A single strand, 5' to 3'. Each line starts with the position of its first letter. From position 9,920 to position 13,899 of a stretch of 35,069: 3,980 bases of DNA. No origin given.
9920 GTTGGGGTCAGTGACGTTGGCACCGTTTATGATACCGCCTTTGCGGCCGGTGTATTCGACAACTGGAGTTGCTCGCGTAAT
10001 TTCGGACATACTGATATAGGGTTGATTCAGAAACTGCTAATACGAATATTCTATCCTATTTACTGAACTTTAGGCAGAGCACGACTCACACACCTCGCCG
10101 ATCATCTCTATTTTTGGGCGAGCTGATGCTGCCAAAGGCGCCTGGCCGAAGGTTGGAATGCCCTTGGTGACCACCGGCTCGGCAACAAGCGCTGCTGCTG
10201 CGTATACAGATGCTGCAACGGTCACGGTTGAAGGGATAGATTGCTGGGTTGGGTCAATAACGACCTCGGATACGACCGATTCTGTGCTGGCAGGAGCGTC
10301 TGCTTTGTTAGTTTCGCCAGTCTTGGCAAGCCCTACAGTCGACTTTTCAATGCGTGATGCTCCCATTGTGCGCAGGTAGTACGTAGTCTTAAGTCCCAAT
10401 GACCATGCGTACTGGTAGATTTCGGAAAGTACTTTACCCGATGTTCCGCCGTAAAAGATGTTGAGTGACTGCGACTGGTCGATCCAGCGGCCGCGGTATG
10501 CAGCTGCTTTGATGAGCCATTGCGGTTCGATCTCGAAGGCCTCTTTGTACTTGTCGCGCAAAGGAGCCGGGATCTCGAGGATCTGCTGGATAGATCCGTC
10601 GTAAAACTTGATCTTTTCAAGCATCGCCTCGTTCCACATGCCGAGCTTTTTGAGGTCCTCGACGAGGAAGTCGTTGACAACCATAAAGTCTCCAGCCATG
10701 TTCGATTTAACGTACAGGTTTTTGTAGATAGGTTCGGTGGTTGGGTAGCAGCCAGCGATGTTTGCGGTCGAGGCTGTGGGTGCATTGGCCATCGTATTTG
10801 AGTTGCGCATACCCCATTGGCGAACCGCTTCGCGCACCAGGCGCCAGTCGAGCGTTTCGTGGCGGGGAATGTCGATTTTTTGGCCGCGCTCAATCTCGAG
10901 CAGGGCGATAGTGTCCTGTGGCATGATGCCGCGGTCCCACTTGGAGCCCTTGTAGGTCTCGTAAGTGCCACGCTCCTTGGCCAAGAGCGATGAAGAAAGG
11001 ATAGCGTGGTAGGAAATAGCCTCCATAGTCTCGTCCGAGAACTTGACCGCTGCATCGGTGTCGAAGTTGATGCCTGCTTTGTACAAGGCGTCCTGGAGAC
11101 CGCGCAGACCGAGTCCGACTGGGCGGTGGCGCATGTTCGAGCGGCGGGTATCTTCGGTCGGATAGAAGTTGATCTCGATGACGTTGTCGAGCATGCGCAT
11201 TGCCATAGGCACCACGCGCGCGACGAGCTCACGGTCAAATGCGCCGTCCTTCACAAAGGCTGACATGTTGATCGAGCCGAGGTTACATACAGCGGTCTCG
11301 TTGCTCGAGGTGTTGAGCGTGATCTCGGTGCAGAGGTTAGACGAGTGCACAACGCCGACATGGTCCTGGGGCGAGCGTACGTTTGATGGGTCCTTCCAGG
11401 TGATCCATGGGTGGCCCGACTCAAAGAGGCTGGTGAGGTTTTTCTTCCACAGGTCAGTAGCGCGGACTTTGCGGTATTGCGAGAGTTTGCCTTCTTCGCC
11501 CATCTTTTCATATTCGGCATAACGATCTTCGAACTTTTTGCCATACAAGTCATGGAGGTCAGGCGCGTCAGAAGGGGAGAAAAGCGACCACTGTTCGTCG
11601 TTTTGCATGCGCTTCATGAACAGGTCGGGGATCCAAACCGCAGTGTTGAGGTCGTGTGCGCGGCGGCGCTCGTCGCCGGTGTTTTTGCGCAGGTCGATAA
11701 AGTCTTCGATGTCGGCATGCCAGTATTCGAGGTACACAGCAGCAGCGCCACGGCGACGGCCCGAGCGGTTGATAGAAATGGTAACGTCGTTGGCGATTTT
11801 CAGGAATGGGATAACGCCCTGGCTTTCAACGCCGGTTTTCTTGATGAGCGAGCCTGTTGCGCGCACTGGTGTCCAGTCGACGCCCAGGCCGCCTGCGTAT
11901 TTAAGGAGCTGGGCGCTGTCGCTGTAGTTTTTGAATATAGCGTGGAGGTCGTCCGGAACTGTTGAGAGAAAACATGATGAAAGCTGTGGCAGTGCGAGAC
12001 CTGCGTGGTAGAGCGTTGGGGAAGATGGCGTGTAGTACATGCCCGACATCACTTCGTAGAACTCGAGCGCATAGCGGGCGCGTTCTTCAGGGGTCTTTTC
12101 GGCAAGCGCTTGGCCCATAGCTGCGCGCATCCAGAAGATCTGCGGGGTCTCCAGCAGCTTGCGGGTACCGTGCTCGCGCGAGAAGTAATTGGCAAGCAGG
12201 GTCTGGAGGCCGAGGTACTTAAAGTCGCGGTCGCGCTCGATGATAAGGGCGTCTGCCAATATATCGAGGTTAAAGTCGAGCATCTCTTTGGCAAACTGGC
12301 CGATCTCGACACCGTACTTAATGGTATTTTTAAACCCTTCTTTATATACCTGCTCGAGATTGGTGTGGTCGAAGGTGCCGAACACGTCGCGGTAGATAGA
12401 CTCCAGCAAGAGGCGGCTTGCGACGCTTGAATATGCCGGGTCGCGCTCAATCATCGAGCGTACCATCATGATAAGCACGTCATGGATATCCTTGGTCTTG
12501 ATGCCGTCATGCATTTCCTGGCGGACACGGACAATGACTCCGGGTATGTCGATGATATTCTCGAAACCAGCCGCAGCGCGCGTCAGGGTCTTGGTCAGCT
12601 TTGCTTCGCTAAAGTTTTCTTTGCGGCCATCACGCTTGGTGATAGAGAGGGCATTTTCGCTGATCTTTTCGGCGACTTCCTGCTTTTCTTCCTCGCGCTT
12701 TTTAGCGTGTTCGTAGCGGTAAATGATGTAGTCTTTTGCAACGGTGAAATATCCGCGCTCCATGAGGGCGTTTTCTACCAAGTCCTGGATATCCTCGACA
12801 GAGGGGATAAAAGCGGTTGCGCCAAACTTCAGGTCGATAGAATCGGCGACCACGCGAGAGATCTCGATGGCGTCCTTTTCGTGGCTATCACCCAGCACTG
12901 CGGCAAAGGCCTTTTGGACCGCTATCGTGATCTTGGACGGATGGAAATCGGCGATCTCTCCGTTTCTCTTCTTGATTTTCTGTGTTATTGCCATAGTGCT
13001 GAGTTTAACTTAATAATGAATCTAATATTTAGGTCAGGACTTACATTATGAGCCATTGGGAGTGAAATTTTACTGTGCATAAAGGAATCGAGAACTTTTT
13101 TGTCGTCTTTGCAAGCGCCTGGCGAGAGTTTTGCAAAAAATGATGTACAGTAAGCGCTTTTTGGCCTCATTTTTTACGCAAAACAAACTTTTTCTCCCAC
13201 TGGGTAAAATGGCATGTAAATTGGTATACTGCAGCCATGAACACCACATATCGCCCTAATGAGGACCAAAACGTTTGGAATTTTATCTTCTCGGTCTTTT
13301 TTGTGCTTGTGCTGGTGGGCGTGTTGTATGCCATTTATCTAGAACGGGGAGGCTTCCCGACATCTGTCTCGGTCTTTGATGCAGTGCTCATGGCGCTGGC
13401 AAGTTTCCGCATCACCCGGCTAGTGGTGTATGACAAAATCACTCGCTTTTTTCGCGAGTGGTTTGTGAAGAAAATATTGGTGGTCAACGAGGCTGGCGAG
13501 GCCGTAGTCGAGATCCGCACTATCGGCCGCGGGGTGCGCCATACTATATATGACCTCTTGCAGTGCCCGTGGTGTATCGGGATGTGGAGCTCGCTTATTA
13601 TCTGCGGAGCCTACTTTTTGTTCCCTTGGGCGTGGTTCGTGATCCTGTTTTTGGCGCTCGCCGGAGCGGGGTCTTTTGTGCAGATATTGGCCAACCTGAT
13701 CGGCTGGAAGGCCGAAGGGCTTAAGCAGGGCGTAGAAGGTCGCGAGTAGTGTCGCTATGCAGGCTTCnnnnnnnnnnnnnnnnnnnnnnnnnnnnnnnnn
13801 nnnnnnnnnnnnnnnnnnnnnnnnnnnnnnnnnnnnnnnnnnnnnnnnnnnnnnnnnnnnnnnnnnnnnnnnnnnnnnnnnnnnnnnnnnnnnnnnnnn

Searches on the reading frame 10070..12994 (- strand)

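Call 68: search_protein_families(library=pfam, proteins=[window:10070-12994:-], max_evalue=0.00001)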
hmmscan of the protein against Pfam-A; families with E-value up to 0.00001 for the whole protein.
window:10070-12994:- (974 aa): 3 families
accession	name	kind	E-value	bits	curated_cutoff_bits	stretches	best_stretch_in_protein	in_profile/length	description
PF02867.20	Ribonuc_red_lgC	-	2.5e-185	617.5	23.9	1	339-874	1-523/523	Ribonucleotide reductase, barrel domain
PF03477.21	ATP-cone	-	1.3e-29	103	25.8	2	6-97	2-87/88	ATP cone domain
PF00317.26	Ribonuc_red_lgN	-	2e-17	63.4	28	1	257-334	2-75/77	Ribonucleotide reductase, all-alpha domain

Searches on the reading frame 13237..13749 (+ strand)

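Call 68: search_protein_families(library=pfam, proteins=[window:13237-13749:+], max_evalue=0.00001)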
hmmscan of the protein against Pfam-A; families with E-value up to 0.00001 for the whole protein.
window:13237-13749:+ (170 aa): 1 family
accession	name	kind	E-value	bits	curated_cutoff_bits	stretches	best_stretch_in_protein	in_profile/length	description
PF07098.16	DUF1360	-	2.2e-25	89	21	1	51-150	1-100/102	Protein of unknown function (DUF1360)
